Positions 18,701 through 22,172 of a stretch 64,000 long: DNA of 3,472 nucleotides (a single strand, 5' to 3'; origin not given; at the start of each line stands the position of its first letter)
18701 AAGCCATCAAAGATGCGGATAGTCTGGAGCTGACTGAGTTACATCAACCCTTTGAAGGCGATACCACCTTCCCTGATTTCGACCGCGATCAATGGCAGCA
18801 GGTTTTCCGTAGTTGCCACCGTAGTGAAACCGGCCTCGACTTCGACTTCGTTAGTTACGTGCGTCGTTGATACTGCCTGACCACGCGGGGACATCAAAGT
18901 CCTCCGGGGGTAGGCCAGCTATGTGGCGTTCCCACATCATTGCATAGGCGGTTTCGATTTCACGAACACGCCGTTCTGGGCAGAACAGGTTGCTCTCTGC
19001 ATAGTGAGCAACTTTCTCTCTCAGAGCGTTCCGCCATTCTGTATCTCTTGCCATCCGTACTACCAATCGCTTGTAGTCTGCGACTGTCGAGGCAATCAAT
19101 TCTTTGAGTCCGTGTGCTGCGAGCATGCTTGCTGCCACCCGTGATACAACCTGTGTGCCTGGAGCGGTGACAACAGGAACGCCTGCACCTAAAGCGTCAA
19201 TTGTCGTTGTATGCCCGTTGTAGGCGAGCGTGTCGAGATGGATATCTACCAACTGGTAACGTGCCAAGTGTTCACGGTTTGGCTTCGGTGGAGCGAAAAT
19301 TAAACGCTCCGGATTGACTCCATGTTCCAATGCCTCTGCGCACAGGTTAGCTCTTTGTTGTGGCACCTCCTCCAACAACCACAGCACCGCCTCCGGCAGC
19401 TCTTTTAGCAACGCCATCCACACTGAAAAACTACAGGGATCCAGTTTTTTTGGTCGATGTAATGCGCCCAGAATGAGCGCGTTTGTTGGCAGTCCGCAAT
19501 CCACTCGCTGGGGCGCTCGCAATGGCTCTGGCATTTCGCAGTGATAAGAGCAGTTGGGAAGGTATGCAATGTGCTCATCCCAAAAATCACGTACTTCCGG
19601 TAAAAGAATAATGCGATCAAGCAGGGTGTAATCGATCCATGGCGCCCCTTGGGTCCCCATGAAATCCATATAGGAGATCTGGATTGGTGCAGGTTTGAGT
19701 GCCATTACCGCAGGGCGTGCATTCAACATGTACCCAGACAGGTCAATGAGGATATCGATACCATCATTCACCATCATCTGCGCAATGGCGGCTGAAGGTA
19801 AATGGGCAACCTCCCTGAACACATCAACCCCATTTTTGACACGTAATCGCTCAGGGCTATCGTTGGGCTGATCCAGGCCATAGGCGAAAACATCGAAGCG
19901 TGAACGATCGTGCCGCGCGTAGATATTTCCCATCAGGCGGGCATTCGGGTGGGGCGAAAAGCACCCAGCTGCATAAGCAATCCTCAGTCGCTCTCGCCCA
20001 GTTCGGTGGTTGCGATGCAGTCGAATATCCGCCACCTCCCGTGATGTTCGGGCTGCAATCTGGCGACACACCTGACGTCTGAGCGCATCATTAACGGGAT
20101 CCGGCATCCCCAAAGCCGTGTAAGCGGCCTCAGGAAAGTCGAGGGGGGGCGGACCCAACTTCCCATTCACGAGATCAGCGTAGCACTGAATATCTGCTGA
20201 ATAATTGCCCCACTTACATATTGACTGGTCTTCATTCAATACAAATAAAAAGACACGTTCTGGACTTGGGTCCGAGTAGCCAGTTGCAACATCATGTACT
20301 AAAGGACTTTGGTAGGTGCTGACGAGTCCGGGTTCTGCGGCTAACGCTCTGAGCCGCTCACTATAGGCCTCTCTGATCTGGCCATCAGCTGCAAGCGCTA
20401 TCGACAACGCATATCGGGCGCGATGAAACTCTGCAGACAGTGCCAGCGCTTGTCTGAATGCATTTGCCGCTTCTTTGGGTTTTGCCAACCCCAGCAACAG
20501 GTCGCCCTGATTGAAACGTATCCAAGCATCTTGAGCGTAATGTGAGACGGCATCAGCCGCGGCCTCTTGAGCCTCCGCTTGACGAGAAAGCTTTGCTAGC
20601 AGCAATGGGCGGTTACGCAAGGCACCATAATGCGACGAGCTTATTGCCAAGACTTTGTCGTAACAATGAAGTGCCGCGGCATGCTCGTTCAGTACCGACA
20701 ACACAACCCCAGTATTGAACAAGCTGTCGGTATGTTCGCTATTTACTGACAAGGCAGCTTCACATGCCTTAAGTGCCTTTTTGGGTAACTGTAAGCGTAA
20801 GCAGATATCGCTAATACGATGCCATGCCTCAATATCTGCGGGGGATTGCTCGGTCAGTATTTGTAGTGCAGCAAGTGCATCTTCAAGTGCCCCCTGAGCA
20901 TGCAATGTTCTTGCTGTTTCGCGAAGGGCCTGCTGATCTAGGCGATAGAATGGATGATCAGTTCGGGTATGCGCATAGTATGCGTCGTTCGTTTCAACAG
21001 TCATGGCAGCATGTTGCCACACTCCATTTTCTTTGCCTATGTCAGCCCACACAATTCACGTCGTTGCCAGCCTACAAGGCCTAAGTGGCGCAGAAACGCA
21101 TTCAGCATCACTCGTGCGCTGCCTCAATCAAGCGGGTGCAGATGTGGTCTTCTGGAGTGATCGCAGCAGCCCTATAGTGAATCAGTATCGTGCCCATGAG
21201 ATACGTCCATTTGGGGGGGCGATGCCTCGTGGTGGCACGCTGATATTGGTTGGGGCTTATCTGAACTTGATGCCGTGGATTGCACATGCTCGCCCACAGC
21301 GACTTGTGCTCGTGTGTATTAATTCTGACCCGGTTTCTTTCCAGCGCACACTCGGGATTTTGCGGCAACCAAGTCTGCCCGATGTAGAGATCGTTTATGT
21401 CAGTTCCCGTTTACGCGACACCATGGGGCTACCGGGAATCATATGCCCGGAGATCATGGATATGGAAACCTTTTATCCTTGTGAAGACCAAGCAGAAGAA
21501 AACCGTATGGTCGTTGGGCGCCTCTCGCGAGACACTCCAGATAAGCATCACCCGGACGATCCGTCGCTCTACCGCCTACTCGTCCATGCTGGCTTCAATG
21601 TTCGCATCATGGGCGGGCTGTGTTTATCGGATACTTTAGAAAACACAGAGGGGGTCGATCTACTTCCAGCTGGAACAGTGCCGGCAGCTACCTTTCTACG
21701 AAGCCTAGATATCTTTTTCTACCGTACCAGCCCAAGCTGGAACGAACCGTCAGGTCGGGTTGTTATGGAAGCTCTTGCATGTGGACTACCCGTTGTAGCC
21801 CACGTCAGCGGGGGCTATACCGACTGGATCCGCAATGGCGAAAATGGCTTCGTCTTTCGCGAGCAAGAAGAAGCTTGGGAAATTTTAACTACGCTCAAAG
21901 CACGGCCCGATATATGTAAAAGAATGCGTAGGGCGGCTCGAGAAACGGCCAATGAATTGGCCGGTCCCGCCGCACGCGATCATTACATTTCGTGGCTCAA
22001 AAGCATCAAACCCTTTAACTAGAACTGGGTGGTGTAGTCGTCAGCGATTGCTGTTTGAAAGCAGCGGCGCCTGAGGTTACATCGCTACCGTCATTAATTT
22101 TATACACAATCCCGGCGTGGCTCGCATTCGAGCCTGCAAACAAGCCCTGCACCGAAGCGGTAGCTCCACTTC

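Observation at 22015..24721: Slam/DUF560-like outer-membrane protein paired with a secreted FecR-domain protein carrying a TbpB/fHbp-type C-terminal barrel signature: a candidate type XI secretion pair with non-canonical cargo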

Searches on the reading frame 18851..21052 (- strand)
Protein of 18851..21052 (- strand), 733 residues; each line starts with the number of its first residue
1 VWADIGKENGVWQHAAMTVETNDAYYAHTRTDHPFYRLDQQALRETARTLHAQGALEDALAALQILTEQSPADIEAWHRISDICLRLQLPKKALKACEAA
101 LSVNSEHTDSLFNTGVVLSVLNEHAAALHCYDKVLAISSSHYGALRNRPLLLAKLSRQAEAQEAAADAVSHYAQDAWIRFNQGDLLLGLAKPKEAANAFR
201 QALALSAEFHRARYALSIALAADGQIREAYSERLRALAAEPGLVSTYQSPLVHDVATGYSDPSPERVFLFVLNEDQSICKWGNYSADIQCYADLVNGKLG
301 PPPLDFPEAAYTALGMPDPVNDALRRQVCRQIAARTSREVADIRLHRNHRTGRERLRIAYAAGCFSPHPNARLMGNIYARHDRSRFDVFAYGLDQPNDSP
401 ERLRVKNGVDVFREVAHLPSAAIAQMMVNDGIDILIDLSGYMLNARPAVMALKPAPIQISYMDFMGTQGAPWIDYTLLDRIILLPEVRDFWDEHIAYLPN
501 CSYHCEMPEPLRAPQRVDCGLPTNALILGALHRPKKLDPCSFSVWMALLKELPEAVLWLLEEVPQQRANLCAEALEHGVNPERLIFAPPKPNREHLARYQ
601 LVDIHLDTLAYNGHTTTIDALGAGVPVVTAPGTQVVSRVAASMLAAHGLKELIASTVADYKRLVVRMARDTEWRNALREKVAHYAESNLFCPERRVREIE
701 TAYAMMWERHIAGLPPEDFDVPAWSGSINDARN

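Call 3: search_protein_families(library=pfam, proteins=[window:18851-21052:-], max_evalue=1)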
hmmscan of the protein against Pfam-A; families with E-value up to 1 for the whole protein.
window:18851-21052:- (733 aa): 14 families
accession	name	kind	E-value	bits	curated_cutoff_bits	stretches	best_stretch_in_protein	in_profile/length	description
PF13844.12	Glyco_transf_41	-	5.2e-73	246.6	25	2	506-690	349-534/543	Glycosyl transferase family 41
PF00515.34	TPR_1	-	1.5e-10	40.9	27.8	2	109-139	2-32/34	Tetratricopeptide repeat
PF07719.23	TPR_2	-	5.3e-10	39.1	27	3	75-106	2-33/34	Tetratricopeptide repeat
PF13181.12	TPR_8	-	3.1e-08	33.6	25.7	1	75-106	2-33/34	Tetratricopeptide repeat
PF13424.12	TPR_12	-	5.2e-06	27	30.1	2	75-138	4-75/77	Tetratricopeptide repeat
PF13432.12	TPR_16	-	5.3e-06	27.2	32.7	3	181-230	2-51/65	Tetratricopeptide repeat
PF13414.12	TPR_11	-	2.2e-05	24.5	26.8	1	49-78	3-32/42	TPR repeat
PF13428.12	TPR_14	-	8.4e-05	23.3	23.5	1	42-79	3-40/44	Tetratricopeptide repeat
PF14559.12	TPR_19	-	9.4e-05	23.1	25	2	190-238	5-53/68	Tetratricopeptide repeat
PF13431.12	TPR_17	-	0.00043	20.8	24.4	0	96-128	1-33/34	Tetratricopeptide repeat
PF13371.12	TPR_9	-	0.00043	20.7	35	2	84-137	5-58/73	Tetratricopeptide repeat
PF23914.1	TPR_CcmH_CycH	-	0.0018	18.6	42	1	37-125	14-101/158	Cytochrome c-type biogenesis protein H TPR domain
PF23300.3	HEAT_Nup120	-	0.013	15.8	29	1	160-202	10-52/170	Nucleoporin Nup120, HEAT repeats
PF24575.1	TPR_Slam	-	0.029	15.2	35.2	1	178-229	49-100/104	Surface lipoprotein assembly modifier, N-terminal TPR repeats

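Call 4: search_protein_families(library=ncbifam, proteins=[window:18851-21052:-], max_evalue=1)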
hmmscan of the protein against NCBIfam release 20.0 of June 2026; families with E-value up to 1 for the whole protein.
window:18851-21052:- (733 aa): 14 families
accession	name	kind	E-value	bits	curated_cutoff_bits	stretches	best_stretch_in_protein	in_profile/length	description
NF040959.1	MamA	equivalog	5.3e-11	42.3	200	2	90-225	53-188/204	magnetosome protein MamA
NF033920.0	C39_PA2778_fam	equivalog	1.7e-09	37.5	150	2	153-240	167-254/255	PA2778 family cysteine peptidase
TIGR02552.1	LcrH_SycD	equivalog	2e-08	34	104.8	1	41-147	19-127/136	SycD/LcrH family type III secretion system chaperone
TIGR02917.1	PEP_TPR_lipo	equivalog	1.1e-06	26.9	312.2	1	53-167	444-554/899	XrtA/PEP-CTERM system TPR-repeat protein PrsT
NF040561.1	PrimPol_Msp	equivalog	0.00014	20.6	200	1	90-183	7-99/515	CRISPR-associated primase-polymerase type A1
NF002725.1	PRK02603.1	equivalog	0.00087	19.3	143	1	92-178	53-144/173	photosystem I assembly protein Ycf3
TIGR02521.1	type_IV_pilW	equivalog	0.0011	18.5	154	1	52-127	43-118/234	type IV pilus biogenesis/stability protein PilW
NF033762.1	social_mot_Tgl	equivalog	0.0093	15.3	225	0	51-136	42-128/252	social motility TPR repeat lipoprotein Tgl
NF008391.2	PRK11189.1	equivalog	0.018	14.5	250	1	98-175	89-163/297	lipoprotein NlpI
NF049992.1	NGTferase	equivalog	0.024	13.3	1000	1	591-683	493-586/614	UDP-glucose:protein N-beta-glucosyltransferase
TIGR03939.1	PGA_TPR_OMP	equivalog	0.026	12.7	366.65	1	37-198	83-246/800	poly-beta-1,6 N-acetyl-D-glucosamine export porin PgaA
NF047507.1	TPR_BatC_Lepto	exception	0.037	13.5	175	0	95-161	79-149/214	TPR repeat-containing protein BatC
NF011886.0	PRK15359.1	equivalog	0.13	12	146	0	91-146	75-132/144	type III secretion system chaperone protein SscB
NF052415.1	T3SS_chap_SctY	equivalog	0.45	11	70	1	40-135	6-104/106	type III secretion apparatus assembly chaperone SctY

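Call 57: search_solved_structures(query=window:18851-21004:-, max_evalue=0.00001)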
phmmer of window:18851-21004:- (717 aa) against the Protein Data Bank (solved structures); distinct sequences matched with E-value up to 0.00001: 23.
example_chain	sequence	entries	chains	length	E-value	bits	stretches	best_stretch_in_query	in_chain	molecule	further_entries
5a01_A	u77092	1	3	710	5.1e-67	230.3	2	490-701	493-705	O-GLYCOSYLTRANSFERASE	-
7yeh_B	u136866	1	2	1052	7.5e-67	229.7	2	490-704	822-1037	UDP-N-acetylglucosamine--peptide N-acetylglucosaminyltransferase 110 kDa subunit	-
7yea_A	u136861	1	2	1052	8.7e-67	229.5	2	490-704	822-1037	UDP-N-acetylglucosamine--peptide N-acetylglucosaminyltransferase 110 kDa subunit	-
7ntf_A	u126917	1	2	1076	9.3e-67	229.4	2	490-703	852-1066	Isoform 1 of UDP-N-acetylglucosamine--peptide N-acetylglucosaminyltransferase 110 kDa subu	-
5lvv_A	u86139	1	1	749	9.8e-67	229.3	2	490-703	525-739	UDP-N-acetylglucosamine--peptide N-acetylglucosaminyltransferase 110 kDa subunit,UDP-N-ace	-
5lwv_A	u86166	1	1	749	1.3e-66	229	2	490-703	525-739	Host cell factor 1,UDP-N-acetylglucosamine--peptide N-acetylglucosaminyltransferase 110 kD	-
6ibo_A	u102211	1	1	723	1.4e-66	228.8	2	490-703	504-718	UDP-N-acetylglucosamine--peptide N-acetylglucosaminyltransferase 110 kDa subunit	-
8cm9_A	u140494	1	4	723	1.7e-66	228.5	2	490-703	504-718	UDP-N-acetylglucosamine--peptide N-acetylglucosaminyltransferase 110 kDa subunit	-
6tka_AAA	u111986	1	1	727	1.9e-66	228.4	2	490-703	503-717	UDP-N-acetylglucosamine--peptide N-acetylglucosaminyltransferase 110 kDa subunit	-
5hgv_A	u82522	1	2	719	2e-66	228.3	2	490-703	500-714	UDP-N-acetylglucosamine--peptide N-acetylglucosaminyltransferase 110 kDa subunit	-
5npr_A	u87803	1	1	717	2.1e-66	228.2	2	490-703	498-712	UDP-N-acetylglucosamine--peptide N-acetylglucosaminyltransferase 110 kDa subunit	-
3pe3_A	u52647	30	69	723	2.2e-66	228.2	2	490-703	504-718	UDP-N-acetylglucosamine--peptide N-acetylglucosaminyltransferase 110 kDa subunit | UDP-N-ACETYLGLUCOSAMINE--PEPTIDE N-ACETYLGLUCOSAMINYL TRANSFERASE 110 KDA SUB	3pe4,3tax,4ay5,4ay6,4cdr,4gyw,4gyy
5nps_A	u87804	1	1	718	2.2e-66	228.2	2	490-703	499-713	UDP-N-acetylglucosamine--peptide N-acetylglucosaminyltransferase 110 kDa subunit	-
6q4m_A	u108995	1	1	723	3.3e-66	227.6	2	490-703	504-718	UDP-N-acetylglucosamine--peptide N-acetylglucosaminyltransferase 110 kDa subunit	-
2vsn_A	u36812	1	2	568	8.3e-57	196.5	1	324-665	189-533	XCOGT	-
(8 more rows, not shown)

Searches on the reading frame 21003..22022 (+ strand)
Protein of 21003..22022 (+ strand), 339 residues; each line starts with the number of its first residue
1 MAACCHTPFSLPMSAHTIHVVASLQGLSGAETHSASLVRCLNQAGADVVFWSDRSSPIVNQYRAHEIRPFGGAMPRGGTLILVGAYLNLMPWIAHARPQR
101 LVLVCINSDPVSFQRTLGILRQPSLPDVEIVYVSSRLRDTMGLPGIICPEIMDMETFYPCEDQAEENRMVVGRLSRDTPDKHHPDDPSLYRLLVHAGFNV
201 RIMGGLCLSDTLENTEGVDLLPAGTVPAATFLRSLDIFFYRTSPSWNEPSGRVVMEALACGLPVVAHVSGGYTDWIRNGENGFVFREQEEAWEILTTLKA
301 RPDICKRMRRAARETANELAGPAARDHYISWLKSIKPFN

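Call 3: search_protein_families(library=pfam, proteins=[window:21003-22022:+], max_evalue=1)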
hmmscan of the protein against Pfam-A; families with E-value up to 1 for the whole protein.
window:21003-22022:+ (339 aa): 6 families
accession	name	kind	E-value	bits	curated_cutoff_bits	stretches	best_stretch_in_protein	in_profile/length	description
PF00534.26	Glycos_transf_1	-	1.7e-13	50.9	26.4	1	228-314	86-171/172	Glycosyl transferases group 1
PF13692.12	Glyco_trans_1_4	-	1.3e-10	42.1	27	1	217-290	56-130/142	Glycosyl transferases group 1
PF13524.12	Glyco_trans_1_2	-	9.9e-08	32.5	25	1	228-316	40-129/144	Glycosyl transferase-like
PF20706.3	GT4-conflict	-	0.0033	16.9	26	1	244-319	288-358/385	Family 4 Glycosyltransferase in conflict systems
PF13579.12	Glyco_trans_4_4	-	0.0088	16.8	29.7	1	28-93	1-67/158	Glycosyl transferase 4-like domain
PF13439.12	Glyco_transf_4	-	0.078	13.4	28.5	1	28-73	2-49/170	Glycosyltransferase Family 4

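Call 4: search_protein_families(library=ncbifam, proteins=[window:21003-22022:+], max_evalue=1)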
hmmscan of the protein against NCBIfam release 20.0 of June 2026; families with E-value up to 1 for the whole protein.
window:21003-22022:+ (339 aa): 30 families (the best 25 are shown)
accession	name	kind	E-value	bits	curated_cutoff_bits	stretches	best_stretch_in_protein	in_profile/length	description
NF041876.1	EPS_EpsE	equivalog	6.2e-12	45.4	400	1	224-316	282-376/389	exopolysaccharide biosynthesis GT4 family glycosyltransferase EpsE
TIGR03449.1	mycothiol_MshA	equivalog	2.9e-09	36.3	462.5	1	243-324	309-392/406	D-inositol-3-phosphate glycosyltransferase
TIGR03088.1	stp2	hypoth_equivalog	1.6e-07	30.7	409.05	1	229-316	267-353/374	TIGR03088 family PEP-CTERM/XrtA system glycosyltransferase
NF049988.1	MGlcDAGSynMgs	equivalog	3.7e-07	29.8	400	1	245-318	297-370/398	alpha-monoglucosyldiacylglycerol synthase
TIGR02149.1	glgA_Coryne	subfamily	6.2e-07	28.9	302.4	1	243-318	289-372/391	glycogen synthase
TIGR03999.1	thiol_BshA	equivalog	1.8e-06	27.2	273.7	1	244-317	279-354/375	N-acetyl-alpha-D-glucosaminyl L-malate synthase BshA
TIGR02472.1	sucr_P_syn_N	equivalog_domain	3.8e-06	26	576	1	244-299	347-401/439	sucrose-phosphate synthase, putative, glycosyltransferase domain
TIGR04047.1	MSMEG_0565_glyc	hypoth_equivalog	4.3e-06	26.1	259.85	1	215-318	255-357/373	MSMEG_0565 family glycosyltransferase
NF038229.1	Glyco4_Geo_Pelo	equivalog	4.7e-06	25.8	400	1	253-321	253-321/338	GPMC system family 4 glycosyltransferase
NF041139.1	TreT_Thcocales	equivalog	5e-05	22.3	775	1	246-317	322-393/412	trehalose synthase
NF038298.1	EPS_HpsO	equivalog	5.2e-05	22.2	575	1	242-308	293-359/388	hormogonium polysaccharide biosynthesis glycosyltransferase HpsO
TIGR02470.1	sucr_synth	equivalog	0.0002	19.6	810.4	1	244-286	650-692/784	sucrose synthase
NF053513.1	Gtran_IagA_BgsA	equivalog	0.00022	20.3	460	1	234-301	235-299/333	LTA glycolipid anchor biosynthesis glycosyltransferase, IagA/BgsA family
NF041010.1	glycosy_Agl16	equivalog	0.00062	18.7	575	1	248-318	264-334/352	glycosylation protein Agl16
NF001901.0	PRK00654.1-5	equivalog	0.00098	17.7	649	1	244-291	397-444/502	glycogen synthase GlgA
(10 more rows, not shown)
